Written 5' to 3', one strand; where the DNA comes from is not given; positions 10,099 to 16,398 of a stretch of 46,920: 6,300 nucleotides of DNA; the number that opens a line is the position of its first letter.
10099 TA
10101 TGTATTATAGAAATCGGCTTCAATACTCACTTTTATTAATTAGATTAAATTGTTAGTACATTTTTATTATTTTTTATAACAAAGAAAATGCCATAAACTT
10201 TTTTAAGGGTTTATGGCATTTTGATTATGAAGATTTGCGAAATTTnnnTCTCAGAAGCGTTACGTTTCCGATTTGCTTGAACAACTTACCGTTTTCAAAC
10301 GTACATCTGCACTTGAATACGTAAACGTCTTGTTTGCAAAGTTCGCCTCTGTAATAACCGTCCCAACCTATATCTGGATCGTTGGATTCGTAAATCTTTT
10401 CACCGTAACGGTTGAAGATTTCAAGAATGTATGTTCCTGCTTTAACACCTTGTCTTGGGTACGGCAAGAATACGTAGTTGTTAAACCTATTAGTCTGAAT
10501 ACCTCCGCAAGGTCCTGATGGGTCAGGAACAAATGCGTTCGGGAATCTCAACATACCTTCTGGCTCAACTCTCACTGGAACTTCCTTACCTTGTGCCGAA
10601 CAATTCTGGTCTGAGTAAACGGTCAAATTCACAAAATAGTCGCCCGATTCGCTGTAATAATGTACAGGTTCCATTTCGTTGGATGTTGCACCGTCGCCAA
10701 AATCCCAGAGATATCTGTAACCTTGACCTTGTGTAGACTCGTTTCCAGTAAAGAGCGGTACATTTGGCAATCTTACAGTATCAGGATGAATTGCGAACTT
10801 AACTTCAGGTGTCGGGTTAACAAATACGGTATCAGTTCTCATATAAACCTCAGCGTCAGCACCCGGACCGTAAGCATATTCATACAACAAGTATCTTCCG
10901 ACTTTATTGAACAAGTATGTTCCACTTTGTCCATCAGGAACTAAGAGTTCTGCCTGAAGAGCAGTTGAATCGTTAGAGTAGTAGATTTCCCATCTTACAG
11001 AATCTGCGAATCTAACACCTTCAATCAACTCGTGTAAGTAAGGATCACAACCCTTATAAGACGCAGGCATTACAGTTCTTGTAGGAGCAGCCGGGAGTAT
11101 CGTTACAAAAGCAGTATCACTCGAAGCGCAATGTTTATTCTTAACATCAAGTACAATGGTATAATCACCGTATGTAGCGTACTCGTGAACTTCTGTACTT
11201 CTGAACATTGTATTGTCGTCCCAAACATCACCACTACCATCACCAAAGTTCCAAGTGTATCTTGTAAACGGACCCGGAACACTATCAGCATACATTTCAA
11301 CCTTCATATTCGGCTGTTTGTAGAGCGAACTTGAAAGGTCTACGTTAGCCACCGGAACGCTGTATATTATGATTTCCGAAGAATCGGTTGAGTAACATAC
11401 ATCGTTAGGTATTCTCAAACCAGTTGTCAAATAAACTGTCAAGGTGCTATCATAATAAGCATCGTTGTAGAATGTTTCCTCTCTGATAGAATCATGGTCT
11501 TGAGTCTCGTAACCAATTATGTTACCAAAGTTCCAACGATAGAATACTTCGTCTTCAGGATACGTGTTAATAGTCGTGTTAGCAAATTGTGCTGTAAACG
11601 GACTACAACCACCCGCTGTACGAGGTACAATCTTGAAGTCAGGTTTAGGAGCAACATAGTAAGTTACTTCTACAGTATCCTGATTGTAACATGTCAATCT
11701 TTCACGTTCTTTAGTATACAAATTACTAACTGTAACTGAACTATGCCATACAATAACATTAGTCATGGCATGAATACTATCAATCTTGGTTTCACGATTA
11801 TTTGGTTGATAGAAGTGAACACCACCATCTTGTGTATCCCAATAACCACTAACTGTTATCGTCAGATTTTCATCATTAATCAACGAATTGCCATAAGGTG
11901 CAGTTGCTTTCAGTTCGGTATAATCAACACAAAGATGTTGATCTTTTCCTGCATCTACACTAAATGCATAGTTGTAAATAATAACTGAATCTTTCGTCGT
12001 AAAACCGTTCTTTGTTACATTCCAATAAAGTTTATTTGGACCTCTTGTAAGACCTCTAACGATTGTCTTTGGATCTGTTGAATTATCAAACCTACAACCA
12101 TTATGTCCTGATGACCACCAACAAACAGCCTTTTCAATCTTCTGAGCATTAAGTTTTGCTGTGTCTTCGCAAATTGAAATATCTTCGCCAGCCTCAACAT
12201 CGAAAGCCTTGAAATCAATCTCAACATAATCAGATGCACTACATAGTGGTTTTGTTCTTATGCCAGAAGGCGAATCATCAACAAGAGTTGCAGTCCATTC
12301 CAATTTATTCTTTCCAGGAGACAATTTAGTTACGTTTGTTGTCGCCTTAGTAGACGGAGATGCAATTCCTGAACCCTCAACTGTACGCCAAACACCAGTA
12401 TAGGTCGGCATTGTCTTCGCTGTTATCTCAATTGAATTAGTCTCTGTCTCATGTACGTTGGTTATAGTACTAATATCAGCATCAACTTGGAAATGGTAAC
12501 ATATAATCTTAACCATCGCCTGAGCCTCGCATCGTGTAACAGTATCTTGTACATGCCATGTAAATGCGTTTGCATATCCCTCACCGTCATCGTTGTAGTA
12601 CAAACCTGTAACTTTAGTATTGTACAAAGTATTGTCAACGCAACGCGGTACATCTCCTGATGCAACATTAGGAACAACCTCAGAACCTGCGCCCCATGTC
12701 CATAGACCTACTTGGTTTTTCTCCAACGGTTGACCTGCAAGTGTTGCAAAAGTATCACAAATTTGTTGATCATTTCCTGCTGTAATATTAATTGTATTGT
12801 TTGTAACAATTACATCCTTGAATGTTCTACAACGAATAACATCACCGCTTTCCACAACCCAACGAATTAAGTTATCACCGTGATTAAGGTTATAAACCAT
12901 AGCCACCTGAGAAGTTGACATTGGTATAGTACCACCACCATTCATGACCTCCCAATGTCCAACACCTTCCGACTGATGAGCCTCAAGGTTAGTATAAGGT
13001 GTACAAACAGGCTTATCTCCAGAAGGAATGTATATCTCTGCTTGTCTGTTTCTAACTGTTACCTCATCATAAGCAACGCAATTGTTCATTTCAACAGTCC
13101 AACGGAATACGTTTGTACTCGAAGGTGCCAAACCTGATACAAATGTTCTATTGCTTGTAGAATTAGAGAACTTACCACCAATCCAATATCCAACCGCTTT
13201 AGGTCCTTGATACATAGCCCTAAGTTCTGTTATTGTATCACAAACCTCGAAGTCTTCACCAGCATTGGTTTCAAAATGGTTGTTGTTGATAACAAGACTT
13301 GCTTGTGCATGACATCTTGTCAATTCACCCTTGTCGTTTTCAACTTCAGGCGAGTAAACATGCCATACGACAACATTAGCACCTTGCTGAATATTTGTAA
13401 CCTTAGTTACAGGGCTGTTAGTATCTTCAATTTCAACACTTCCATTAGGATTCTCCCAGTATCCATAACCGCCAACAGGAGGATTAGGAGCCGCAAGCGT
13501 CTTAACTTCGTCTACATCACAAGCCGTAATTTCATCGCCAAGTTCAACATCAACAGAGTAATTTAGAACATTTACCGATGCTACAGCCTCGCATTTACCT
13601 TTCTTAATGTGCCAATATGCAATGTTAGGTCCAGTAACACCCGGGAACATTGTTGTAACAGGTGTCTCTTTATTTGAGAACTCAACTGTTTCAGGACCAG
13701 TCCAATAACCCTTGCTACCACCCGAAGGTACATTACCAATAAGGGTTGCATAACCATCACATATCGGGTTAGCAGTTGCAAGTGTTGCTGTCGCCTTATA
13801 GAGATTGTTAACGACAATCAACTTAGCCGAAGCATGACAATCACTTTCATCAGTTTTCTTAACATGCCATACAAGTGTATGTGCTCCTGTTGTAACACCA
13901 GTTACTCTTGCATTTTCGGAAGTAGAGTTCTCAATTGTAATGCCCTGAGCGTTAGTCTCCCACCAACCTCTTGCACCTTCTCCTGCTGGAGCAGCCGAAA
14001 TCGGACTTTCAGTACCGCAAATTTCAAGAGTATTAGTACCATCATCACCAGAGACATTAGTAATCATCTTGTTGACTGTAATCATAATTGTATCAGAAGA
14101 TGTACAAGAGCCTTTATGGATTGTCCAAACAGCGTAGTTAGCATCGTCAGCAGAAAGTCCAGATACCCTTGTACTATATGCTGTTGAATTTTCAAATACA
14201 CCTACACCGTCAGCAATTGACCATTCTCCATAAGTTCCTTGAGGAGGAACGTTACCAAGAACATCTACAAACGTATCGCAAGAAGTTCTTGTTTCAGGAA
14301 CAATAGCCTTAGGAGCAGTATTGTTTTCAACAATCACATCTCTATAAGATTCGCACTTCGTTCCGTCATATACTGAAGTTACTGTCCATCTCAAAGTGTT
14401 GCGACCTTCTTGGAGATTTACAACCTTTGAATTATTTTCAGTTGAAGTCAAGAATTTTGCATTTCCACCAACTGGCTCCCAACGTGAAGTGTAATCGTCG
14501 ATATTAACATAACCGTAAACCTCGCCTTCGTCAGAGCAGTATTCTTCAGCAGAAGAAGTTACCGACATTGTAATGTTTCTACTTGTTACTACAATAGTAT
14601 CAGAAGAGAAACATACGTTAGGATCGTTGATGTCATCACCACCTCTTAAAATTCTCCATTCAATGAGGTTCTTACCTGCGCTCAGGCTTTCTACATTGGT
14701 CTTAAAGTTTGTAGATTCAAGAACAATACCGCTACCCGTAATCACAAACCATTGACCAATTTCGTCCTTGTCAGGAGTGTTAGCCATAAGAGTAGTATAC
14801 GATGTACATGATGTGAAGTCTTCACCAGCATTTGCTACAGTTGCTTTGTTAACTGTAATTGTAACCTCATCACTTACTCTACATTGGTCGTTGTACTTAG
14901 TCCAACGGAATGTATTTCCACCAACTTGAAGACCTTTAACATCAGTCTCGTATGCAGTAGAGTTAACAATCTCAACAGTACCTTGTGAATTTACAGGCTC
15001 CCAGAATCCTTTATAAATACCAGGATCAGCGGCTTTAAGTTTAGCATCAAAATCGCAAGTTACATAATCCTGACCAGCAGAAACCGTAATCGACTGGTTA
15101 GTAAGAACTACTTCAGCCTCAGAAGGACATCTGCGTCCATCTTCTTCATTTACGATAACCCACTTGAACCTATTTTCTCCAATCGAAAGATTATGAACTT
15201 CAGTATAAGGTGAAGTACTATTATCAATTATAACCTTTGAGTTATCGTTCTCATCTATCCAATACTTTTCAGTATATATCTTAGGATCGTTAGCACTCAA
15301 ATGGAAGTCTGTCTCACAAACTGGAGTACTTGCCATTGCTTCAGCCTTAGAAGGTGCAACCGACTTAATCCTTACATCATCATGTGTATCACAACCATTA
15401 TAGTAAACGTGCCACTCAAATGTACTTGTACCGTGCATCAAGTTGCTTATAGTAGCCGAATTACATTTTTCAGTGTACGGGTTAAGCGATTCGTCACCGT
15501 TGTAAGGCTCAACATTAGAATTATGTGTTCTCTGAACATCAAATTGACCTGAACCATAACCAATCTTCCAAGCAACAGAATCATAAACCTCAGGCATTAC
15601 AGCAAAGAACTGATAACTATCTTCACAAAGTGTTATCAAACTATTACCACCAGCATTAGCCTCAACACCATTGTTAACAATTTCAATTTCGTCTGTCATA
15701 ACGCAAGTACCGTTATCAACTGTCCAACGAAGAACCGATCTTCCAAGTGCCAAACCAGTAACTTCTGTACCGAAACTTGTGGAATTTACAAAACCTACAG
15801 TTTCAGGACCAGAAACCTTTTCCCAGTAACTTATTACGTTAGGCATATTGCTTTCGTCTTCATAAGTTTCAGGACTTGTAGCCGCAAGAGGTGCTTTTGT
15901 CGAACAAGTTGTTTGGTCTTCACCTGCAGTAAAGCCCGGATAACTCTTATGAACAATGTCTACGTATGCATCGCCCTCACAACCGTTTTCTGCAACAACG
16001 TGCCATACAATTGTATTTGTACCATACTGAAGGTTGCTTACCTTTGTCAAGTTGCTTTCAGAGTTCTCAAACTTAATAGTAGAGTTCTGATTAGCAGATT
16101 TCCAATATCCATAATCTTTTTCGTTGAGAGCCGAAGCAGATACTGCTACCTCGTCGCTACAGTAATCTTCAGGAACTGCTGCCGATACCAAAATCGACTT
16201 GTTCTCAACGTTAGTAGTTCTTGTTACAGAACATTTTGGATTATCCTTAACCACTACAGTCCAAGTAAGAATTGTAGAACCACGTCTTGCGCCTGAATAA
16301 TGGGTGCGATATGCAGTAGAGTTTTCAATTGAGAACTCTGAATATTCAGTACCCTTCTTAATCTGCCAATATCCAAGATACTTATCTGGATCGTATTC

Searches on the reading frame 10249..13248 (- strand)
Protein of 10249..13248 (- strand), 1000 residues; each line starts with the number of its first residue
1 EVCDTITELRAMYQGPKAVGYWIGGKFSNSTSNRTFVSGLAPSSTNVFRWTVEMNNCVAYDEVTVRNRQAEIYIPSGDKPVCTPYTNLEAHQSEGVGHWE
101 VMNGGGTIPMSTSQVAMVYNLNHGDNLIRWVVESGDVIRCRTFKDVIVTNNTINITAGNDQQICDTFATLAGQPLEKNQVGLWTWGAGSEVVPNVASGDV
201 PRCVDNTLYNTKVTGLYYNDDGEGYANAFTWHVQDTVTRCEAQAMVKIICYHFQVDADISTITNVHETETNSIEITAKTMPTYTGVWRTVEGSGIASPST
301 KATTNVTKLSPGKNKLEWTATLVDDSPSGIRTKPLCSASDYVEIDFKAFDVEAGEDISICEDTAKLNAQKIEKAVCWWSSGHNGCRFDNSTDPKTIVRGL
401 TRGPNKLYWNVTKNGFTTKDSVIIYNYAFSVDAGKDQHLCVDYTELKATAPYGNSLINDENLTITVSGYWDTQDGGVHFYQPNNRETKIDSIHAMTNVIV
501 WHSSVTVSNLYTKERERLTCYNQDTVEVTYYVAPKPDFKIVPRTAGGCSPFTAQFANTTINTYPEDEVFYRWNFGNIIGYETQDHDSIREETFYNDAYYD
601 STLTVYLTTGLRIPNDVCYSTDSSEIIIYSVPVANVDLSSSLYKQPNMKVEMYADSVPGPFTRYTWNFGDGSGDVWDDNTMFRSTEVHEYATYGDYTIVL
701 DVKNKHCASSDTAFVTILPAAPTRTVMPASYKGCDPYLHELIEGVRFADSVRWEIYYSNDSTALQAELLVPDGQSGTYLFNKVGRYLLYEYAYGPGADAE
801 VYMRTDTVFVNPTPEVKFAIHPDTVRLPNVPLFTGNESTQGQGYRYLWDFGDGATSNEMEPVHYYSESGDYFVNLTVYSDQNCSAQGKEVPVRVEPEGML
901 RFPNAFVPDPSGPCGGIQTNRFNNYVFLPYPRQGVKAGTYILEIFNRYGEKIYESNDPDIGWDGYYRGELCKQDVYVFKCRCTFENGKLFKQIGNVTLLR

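Call 26: search_protein_families(library=ncbifam, proteins=[window:10249-13248:-], max_evalue=1)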
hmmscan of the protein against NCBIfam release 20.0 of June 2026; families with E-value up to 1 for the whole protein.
window:10249-13248:- (1000 aa): 2 families
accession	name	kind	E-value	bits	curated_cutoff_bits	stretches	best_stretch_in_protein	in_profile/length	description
TIGR00864.1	PCC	subfamily_domain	3.4e-07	27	1861.4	2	631-709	1056-1128/2700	polycystin cation channel protein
TIGR04131.1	Bac_Flav_CTERM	domain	3e-06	27.3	35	1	940-998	29-83/85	T9SS type B sorting domain-containing protein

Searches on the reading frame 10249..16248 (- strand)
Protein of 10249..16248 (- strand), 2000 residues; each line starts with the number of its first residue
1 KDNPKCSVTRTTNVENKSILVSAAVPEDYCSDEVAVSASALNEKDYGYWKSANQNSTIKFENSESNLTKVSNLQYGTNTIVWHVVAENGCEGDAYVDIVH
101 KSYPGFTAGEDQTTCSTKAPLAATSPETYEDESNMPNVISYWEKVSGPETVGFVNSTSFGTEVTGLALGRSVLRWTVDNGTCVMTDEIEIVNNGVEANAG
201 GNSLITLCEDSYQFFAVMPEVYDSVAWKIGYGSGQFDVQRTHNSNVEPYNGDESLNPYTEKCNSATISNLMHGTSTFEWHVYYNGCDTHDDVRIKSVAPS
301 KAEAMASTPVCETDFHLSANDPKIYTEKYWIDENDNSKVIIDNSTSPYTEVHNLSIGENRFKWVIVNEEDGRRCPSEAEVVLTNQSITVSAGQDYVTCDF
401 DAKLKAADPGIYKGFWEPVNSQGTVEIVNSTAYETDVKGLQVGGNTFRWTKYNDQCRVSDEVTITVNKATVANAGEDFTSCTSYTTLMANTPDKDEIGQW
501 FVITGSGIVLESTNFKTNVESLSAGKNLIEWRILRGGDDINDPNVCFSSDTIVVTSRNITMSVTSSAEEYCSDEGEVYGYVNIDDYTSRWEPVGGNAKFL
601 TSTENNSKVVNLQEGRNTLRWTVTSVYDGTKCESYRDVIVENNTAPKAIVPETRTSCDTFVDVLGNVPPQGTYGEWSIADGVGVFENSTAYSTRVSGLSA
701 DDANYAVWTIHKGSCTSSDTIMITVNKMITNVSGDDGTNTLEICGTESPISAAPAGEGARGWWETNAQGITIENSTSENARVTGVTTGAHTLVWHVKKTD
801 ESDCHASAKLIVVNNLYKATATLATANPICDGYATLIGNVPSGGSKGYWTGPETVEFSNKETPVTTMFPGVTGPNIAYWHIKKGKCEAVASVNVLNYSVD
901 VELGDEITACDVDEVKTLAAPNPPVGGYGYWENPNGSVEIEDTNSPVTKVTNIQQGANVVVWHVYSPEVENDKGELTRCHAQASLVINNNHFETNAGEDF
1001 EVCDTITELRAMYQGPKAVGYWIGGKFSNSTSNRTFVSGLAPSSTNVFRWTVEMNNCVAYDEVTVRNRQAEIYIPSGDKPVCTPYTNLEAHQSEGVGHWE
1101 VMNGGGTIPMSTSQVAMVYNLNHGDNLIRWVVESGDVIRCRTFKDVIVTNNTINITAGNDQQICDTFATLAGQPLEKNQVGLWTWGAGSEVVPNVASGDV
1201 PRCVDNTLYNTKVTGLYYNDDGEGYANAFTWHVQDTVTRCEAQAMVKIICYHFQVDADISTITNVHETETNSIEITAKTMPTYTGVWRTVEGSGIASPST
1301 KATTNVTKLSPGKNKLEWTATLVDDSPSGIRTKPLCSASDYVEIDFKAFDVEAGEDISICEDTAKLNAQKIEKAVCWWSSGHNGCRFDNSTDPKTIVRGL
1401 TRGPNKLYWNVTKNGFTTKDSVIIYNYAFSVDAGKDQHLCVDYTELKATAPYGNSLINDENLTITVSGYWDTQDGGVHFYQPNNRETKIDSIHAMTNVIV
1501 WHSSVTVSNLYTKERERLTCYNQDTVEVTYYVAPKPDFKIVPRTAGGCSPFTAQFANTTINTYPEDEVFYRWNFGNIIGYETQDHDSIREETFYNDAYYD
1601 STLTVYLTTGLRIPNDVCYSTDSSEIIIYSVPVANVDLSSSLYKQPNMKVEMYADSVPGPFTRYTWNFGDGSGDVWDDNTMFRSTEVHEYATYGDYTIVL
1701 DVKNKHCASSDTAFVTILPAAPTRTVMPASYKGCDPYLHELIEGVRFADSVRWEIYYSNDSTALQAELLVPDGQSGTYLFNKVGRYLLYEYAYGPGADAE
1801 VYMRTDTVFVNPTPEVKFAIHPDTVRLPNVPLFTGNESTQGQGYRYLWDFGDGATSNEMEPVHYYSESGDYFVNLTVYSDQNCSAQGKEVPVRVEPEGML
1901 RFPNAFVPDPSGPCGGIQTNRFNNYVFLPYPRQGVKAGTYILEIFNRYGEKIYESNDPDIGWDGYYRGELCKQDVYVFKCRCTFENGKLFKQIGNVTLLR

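Call 6: search_protein_families(library=pfam, proteins=[window:10249-16248:-], max_evalue=0.01)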
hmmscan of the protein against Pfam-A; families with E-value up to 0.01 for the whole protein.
window:10249-16248:- (2000 aa): 4 families
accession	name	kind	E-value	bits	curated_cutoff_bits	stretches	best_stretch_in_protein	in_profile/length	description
PF18911.6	PKD_4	-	6.6e-23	81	27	2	1811-1893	1-84/85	PKD domain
PF00801.26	PKD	-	3.7e-16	59.3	23.5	2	1641-1716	8-79/80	PKD domain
PF22352.2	K319L-like_PKD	-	1.5e-10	41.4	27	0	386-466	4-84/84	K319L-like, PKD domain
PF13585.12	CHU_C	-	5.3e-05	23.7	27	1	1940-1982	29-72/86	CHU_C Type IX secretion signal domain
